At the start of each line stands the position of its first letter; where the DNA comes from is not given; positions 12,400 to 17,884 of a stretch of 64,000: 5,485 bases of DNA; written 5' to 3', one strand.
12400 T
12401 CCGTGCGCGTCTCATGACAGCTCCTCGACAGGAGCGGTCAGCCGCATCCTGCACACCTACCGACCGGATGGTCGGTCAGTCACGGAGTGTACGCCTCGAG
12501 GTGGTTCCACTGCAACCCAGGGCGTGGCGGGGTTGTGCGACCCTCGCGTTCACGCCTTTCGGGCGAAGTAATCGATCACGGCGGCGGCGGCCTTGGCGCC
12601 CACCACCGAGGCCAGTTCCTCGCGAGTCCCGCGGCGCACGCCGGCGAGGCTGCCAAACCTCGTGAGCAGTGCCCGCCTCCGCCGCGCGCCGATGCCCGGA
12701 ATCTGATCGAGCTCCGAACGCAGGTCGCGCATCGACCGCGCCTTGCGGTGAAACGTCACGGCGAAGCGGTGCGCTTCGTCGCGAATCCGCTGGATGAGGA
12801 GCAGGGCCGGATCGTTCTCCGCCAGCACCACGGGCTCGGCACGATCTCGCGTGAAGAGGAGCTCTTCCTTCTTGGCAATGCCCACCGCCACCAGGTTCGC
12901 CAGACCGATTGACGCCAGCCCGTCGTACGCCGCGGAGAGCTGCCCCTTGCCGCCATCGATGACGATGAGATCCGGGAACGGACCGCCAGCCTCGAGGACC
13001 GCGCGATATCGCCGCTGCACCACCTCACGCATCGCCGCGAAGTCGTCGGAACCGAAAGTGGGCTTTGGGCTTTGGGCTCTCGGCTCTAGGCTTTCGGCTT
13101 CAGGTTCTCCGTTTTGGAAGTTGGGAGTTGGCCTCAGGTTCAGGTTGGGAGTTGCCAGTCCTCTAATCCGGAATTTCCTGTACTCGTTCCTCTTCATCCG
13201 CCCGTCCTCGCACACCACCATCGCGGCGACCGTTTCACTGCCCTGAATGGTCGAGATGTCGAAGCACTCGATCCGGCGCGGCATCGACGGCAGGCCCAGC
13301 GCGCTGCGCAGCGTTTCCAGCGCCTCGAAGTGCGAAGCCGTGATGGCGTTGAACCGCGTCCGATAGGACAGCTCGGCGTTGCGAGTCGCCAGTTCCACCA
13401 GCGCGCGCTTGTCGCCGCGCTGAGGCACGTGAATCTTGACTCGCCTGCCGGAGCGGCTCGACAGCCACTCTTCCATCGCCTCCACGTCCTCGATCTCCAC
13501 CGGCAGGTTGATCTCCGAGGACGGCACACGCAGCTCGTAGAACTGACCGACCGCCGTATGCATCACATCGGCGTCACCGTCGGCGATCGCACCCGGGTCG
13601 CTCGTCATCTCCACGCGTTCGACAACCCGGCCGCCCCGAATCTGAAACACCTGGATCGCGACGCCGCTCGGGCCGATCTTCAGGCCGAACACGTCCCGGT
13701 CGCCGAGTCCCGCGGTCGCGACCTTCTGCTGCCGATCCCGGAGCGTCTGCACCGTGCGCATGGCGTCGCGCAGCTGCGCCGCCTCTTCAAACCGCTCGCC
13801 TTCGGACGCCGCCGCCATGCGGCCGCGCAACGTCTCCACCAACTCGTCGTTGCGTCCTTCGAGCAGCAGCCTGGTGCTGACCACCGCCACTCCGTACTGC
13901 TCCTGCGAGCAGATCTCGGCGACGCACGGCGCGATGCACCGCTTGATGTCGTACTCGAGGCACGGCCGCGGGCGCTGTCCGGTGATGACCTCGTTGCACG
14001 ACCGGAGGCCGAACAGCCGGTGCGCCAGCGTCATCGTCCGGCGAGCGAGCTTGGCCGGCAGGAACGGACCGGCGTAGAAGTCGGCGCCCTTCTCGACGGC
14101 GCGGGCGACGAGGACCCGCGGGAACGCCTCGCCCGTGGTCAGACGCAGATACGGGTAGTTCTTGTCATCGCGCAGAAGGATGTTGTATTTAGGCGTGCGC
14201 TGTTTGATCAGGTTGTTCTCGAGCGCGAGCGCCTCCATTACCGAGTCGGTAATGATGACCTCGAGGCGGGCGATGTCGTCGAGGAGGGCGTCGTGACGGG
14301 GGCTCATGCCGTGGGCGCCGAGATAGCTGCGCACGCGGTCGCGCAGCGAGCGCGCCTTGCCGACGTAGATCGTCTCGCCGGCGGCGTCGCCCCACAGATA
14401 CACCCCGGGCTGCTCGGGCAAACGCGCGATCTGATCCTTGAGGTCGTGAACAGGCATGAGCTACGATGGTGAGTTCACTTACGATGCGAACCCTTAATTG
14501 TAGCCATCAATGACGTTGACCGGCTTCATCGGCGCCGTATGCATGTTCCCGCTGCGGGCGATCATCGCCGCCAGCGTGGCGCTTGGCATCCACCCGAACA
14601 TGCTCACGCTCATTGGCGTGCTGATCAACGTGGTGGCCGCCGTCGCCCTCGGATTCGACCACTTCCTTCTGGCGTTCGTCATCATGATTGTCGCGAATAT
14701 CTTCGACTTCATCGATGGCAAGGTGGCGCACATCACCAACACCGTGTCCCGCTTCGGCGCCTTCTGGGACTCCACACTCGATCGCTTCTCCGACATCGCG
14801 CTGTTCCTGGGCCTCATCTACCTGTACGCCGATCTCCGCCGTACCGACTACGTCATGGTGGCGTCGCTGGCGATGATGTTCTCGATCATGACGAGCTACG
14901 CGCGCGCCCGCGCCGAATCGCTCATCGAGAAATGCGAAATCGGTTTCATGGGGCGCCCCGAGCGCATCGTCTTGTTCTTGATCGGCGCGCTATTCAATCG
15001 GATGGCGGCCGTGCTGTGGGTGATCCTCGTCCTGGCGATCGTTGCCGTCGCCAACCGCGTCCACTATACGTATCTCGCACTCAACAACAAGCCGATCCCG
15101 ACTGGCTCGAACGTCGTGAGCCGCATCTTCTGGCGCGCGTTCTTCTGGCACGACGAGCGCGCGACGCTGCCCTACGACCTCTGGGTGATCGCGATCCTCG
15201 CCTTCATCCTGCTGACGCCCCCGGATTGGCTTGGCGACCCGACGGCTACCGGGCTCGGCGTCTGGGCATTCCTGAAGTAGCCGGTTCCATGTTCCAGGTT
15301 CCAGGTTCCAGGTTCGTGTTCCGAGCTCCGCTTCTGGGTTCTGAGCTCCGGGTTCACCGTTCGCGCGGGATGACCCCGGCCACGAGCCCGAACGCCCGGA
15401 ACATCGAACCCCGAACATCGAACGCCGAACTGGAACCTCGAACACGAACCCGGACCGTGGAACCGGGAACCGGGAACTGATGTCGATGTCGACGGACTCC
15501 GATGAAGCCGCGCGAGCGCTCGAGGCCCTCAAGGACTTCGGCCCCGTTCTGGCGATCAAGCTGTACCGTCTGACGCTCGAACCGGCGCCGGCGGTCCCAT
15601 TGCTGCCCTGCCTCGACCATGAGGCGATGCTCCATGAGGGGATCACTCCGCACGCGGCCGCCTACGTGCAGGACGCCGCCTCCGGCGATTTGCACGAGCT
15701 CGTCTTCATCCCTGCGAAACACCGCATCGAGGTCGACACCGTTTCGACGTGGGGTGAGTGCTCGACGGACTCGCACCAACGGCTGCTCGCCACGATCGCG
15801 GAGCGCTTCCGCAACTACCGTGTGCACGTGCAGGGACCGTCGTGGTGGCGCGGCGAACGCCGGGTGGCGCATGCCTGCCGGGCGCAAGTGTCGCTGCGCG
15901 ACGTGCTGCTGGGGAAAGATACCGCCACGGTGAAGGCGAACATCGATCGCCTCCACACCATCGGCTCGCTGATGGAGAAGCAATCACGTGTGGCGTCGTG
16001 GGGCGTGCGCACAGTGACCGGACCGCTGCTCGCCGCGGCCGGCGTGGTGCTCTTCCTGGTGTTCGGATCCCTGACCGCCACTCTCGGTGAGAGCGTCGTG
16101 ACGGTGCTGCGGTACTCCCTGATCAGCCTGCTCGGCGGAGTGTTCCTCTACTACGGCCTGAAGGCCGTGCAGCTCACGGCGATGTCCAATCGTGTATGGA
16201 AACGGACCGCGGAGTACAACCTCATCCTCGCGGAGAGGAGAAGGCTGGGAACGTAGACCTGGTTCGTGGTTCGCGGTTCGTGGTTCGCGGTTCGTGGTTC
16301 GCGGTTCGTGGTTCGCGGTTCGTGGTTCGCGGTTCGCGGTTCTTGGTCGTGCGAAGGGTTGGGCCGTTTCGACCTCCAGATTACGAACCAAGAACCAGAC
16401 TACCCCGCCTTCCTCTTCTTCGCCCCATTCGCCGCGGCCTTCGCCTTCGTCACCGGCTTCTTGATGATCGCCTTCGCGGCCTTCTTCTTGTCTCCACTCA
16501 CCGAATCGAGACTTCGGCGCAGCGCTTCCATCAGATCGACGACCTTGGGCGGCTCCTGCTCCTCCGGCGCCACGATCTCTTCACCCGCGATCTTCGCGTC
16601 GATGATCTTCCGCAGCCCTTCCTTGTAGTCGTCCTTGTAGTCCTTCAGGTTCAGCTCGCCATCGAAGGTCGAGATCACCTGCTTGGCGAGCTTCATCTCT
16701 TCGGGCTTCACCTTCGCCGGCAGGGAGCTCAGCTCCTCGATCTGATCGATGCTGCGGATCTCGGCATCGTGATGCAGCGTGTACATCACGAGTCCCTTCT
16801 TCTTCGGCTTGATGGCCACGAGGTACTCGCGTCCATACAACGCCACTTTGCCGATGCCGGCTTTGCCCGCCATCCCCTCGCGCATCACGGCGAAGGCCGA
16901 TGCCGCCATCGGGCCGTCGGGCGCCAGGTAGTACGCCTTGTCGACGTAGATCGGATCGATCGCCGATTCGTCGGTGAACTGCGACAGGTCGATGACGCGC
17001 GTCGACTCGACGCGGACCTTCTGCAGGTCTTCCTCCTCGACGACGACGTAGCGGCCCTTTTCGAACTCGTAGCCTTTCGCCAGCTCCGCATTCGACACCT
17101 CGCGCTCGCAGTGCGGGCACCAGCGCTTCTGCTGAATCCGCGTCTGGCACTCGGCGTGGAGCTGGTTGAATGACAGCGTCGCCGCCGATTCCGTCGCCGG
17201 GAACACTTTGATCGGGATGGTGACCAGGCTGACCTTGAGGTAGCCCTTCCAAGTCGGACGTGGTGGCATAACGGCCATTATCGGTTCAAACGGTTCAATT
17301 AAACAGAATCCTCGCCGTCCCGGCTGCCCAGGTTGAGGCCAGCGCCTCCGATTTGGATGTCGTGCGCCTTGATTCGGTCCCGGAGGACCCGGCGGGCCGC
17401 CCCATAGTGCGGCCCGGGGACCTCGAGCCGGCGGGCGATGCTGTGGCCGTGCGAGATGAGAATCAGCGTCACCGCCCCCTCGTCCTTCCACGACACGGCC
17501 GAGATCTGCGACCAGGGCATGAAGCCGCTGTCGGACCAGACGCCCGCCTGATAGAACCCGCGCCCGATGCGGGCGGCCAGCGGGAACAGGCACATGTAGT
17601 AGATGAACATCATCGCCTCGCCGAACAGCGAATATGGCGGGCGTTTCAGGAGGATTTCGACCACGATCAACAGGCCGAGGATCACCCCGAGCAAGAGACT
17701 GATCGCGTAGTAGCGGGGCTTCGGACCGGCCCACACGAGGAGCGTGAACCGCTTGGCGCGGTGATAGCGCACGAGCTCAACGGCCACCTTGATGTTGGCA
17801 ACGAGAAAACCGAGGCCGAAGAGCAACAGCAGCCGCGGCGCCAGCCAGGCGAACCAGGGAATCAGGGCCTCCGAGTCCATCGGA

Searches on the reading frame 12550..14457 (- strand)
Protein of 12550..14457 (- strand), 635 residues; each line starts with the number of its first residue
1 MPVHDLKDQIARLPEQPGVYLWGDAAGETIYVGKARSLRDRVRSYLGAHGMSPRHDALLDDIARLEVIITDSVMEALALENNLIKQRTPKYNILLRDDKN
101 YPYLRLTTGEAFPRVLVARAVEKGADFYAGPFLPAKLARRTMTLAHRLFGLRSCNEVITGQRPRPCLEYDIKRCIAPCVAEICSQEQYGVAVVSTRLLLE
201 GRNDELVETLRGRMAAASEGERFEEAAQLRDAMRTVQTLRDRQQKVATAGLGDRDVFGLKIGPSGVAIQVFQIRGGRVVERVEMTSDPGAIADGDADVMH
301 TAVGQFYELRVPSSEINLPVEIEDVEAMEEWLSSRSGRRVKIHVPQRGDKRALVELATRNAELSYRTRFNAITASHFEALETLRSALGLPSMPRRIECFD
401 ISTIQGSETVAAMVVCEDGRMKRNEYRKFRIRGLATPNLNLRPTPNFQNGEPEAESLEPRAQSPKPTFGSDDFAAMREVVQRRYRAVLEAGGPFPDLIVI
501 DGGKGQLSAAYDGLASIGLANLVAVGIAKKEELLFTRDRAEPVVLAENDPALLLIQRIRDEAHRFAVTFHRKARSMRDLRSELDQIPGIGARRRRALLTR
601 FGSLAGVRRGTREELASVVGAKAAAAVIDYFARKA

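Call 76: search_protein_families(library=pfam, proteins=[window:12550-14457:-], max_evalue=0.00001)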
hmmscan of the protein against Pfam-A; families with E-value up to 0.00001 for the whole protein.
window:12550-14457:- (635 aa): 4 families
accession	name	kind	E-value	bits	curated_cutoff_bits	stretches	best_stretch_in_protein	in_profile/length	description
PF08459.17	UvrC_RNaseH_dom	-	5.4e-50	169.8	22.3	2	467-567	51-159/159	UvrC RNAse H endonuclease domain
PF22920.2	UvrC_RNaseH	-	4.5e-30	104.4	24.3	1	253-366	1-114/116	UvrC Ribonuclease H-like domain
PF01541.30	GIY-YIG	-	7.3e-08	33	22.6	1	17-92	2-78/78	GIY-YIG catalytic domain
PF14520.12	HHH_5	-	2.3e-07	31.6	27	1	582-629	3-53/57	Helix-hairpin-helix domain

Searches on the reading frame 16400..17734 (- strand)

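Call 76: search_protein_families(library=pfam, proteins=[window:16400-17734:-], max_evalue=0.00001)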
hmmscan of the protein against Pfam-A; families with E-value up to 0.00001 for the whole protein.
window:16400-17734:- (444 aa): 1 family
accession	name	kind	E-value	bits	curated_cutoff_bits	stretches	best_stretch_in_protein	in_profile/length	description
PF02735.22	Ku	-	1.7e-43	149.1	25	1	169-346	3-187/190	Ku70/Ku80 beta-barrel domain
